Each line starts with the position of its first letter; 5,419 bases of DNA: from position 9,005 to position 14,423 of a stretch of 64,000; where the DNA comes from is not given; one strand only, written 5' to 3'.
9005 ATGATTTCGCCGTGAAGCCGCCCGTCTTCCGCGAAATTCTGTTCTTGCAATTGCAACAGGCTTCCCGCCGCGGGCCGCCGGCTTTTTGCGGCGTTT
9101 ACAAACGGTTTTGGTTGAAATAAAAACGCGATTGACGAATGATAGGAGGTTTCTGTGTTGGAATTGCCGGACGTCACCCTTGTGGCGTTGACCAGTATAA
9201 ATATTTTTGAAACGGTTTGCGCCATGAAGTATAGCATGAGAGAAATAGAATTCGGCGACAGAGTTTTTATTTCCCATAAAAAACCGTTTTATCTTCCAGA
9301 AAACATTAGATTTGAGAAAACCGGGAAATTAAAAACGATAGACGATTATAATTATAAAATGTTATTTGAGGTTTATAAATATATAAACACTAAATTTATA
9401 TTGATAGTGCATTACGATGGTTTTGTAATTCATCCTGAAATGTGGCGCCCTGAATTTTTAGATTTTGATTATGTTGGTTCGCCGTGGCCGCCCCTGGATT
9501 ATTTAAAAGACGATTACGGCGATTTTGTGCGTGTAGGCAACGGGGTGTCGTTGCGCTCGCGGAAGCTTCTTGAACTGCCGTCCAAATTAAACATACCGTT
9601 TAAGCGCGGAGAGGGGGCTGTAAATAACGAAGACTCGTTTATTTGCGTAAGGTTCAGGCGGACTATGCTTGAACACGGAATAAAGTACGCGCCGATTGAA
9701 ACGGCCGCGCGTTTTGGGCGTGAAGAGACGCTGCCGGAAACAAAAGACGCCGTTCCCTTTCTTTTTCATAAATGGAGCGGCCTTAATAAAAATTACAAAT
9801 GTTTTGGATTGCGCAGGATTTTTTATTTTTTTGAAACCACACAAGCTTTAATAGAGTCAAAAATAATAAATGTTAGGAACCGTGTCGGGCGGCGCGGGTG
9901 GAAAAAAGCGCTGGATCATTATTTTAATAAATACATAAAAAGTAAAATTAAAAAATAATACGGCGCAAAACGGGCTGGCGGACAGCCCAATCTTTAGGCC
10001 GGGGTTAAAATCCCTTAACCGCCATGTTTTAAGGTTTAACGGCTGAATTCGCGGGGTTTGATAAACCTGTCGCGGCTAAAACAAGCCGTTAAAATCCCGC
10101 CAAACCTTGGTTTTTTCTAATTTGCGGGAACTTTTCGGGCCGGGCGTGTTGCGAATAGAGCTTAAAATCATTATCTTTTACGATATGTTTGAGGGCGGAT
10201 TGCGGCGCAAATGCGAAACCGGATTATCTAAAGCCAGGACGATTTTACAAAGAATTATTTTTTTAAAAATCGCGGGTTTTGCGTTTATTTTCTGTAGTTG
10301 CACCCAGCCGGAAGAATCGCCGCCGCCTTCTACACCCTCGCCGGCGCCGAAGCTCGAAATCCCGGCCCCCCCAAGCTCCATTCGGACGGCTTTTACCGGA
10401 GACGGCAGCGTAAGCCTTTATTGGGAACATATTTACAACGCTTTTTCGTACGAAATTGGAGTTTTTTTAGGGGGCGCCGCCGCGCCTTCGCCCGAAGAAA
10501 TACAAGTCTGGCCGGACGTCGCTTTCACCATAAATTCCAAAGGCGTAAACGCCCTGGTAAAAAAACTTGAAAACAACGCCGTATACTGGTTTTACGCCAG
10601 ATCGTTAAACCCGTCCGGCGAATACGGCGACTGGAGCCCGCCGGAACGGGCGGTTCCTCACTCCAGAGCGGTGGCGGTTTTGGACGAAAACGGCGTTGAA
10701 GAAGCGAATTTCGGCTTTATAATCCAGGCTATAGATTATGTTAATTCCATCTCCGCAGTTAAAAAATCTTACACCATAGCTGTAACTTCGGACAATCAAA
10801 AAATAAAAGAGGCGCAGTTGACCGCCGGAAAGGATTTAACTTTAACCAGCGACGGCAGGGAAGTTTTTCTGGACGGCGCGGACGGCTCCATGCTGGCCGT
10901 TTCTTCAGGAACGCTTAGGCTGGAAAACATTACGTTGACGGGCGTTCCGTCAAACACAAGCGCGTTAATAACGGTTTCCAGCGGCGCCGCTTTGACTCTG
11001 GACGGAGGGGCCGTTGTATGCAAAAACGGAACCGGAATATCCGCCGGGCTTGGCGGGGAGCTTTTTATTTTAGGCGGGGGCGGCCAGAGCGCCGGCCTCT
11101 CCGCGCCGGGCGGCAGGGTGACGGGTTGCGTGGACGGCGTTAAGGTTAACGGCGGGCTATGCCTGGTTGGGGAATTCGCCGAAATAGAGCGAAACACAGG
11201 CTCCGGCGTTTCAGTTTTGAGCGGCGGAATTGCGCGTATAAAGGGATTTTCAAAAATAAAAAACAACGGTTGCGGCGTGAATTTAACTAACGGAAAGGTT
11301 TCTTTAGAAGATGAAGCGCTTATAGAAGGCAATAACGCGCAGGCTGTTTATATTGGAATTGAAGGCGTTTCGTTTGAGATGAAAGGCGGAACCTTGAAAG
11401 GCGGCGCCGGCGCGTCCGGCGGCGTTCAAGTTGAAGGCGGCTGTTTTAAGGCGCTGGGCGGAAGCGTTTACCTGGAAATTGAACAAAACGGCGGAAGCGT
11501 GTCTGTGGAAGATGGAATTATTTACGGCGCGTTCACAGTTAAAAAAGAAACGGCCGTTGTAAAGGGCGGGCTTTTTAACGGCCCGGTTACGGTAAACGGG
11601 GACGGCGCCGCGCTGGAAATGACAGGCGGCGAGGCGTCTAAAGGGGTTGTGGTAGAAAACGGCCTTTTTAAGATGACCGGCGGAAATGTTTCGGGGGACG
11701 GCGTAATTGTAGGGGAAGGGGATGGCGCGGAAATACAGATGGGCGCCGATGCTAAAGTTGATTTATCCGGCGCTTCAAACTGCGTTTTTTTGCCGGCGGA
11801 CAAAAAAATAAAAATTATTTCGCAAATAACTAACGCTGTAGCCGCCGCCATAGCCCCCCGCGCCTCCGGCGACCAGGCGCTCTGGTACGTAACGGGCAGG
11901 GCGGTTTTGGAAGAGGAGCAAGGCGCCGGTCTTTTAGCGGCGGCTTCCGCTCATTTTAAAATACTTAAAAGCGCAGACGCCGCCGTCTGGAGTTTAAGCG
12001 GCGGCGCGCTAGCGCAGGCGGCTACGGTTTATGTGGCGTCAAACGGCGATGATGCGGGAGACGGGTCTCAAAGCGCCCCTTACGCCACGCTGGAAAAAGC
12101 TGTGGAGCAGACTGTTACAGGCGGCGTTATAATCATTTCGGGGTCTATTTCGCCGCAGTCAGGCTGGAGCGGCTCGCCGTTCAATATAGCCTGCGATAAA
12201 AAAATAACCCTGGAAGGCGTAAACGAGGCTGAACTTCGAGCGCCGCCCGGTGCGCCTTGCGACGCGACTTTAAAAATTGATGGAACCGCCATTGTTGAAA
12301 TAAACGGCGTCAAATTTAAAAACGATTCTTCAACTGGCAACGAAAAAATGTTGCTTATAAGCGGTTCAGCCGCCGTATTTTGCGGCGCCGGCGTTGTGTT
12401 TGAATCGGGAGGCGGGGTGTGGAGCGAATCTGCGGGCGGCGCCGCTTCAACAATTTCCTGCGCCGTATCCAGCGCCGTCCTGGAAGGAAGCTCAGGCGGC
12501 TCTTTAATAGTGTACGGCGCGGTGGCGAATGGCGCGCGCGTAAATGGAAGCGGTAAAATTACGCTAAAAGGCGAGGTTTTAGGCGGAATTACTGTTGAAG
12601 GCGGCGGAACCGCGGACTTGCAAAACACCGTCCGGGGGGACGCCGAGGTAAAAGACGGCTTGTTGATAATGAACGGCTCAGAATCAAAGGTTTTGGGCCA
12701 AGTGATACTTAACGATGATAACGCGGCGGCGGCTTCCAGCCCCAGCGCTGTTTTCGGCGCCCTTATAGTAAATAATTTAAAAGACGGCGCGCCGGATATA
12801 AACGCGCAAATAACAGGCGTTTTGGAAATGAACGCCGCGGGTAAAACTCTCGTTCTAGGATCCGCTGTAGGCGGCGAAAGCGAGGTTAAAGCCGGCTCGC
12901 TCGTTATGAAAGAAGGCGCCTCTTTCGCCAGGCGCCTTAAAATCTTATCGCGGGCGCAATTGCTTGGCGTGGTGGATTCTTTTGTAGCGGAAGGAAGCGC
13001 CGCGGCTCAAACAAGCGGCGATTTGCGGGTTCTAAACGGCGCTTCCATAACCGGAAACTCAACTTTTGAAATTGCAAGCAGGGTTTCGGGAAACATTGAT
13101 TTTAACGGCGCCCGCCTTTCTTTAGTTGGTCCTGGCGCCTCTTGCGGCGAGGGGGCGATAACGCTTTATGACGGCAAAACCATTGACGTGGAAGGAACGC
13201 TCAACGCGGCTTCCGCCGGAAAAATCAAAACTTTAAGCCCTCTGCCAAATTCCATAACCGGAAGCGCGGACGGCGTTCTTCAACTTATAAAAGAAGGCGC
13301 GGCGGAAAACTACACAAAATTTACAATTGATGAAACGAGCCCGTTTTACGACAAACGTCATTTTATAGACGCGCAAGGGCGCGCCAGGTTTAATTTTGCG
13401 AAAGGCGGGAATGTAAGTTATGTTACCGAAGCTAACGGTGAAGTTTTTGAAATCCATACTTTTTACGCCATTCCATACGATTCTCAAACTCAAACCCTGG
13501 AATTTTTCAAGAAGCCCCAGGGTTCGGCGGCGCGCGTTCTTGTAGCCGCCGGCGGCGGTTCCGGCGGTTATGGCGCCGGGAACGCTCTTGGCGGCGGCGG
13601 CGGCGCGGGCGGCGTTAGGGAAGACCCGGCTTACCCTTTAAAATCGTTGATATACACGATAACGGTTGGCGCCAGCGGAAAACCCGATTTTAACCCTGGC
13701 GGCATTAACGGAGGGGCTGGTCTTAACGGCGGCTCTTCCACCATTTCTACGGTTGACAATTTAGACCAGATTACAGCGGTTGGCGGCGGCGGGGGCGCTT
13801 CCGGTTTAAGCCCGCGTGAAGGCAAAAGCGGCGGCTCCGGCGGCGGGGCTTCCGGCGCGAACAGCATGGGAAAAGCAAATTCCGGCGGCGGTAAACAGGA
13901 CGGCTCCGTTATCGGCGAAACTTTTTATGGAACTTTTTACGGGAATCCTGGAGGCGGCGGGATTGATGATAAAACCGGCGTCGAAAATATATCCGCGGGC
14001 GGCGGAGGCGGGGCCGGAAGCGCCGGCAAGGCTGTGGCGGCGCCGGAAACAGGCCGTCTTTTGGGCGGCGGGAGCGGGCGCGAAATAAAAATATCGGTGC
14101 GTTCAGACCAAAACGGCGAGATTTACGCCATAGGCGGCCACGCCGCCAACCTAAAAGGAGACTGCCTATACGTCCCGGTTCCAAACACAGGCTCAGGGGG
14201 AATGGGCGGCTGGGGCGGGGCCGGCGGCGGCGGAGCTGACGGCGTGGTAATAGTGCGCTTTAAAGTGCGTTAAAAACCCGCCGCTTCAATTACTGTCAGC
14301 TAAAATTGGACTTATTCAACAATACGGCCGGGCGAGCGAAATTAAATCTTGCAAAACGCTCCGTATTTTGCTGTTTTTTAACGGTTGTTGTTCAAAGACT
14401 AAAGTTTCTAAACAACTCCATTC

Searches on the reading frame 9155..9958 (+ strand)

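Call 24: search_protein_families(library=pfam, proteins=[window:9155-9958:+], max_evalue=0.01)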
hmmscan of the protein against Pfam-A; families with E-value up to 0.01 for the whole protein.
window:9155-9958:+ (267 aa): 1 family
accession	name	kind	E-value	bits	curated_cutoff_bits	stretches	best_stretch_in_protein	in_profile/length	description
PF18922.5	DUF5672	-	2e-15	57.3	24.4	1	52-205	6-164/164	Protein of unknown function (DUF5672)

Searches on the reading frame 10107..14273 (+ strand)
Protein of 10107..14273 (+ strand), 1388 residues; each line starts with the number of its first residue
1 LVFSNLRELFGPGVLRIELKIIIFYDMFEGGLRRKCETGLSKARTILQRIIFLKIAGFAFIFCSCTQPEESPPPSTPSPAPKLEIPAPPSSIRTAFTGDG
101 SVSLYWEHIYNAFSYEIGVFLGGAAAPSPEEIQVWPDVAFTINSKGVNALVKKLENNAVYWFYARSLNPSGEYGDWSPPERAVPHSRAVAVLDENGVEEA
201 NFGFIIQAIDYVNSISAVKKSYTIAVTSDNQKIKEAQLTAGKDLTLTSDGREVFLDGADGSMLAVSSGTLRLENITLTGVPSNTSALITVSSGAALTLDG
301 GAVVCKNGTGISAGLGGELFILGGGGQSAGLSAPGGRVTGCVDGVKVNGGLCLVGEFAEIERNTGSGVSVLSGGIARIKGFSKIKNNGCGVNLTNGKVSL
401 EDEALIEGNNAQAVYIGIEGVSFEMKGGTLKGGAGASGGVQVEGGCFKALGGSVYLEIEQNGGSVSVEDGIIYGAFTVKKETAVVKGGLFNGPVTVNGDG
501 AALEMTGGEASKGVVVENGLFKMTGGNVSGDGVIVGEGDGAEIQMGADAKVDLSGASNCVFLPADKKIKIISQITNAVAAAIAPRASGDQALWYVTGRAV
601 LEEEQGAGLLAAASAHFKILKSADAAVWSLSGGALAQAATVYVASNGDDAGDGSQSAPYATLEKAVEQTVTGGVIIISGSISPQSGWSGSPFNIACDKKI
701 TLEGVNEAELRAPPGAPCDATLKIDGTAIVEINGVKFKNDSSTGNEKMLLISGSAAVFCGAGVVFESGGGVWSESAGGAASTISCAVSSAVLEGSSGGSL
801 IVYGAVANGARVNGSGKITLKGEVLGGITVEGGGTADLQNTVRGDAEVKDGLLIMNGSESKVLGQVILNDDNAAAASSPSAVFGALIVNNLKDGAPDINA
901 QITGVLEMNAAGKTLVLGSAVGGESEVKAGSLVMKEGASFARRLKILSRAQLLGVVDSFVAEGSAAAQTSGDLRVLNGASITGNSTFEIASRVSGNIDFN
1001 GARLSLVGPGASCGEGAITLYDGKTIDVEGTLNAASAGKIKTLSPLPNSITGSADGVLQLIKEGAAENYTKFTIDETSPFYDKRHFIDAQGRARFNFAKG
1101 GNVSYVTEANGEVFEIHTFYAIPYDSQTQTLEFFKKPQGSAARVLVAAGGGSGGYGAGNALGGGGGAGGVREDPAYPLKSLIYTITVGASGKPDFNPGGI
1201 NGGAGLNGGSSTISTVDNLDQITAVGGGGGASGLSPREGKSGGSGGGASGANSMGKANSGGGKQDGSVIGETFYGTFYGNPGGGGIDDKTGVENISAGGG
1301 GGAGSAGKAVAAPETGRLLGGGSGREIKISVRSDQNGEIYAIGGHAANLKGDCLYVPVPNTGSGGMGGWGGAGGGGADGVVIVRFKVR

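Call 4: search_protein_families(library=pfam, proteins=[window:10107-14273:+], max_evalue=0.01)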
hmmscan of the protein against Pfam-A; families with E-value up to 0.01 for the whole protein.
window:10107-14273:+ (1388 aa): 2 families
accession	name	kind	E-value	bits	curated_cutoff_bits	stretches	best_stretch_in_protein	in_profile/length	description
PF21722.4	Gly_rich_2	-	5.4e-13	49.9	24.3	1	1137-1385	11-225/226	Glycine-rich domain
PF21158.3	flgK_1st_1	-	0.0065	16.9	24.2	0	206-258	23-70/81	Flagellar hook-associated protein 1, D2-like domain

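Call 10: search_protein_families(library=ncbifam, proteins=[window:10107-14273:+], max_evalue=0.01)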
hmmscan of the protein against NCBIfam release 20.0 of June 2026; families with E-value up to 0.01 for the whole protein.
window:10107-14273:+ (1388 aa): 0 families
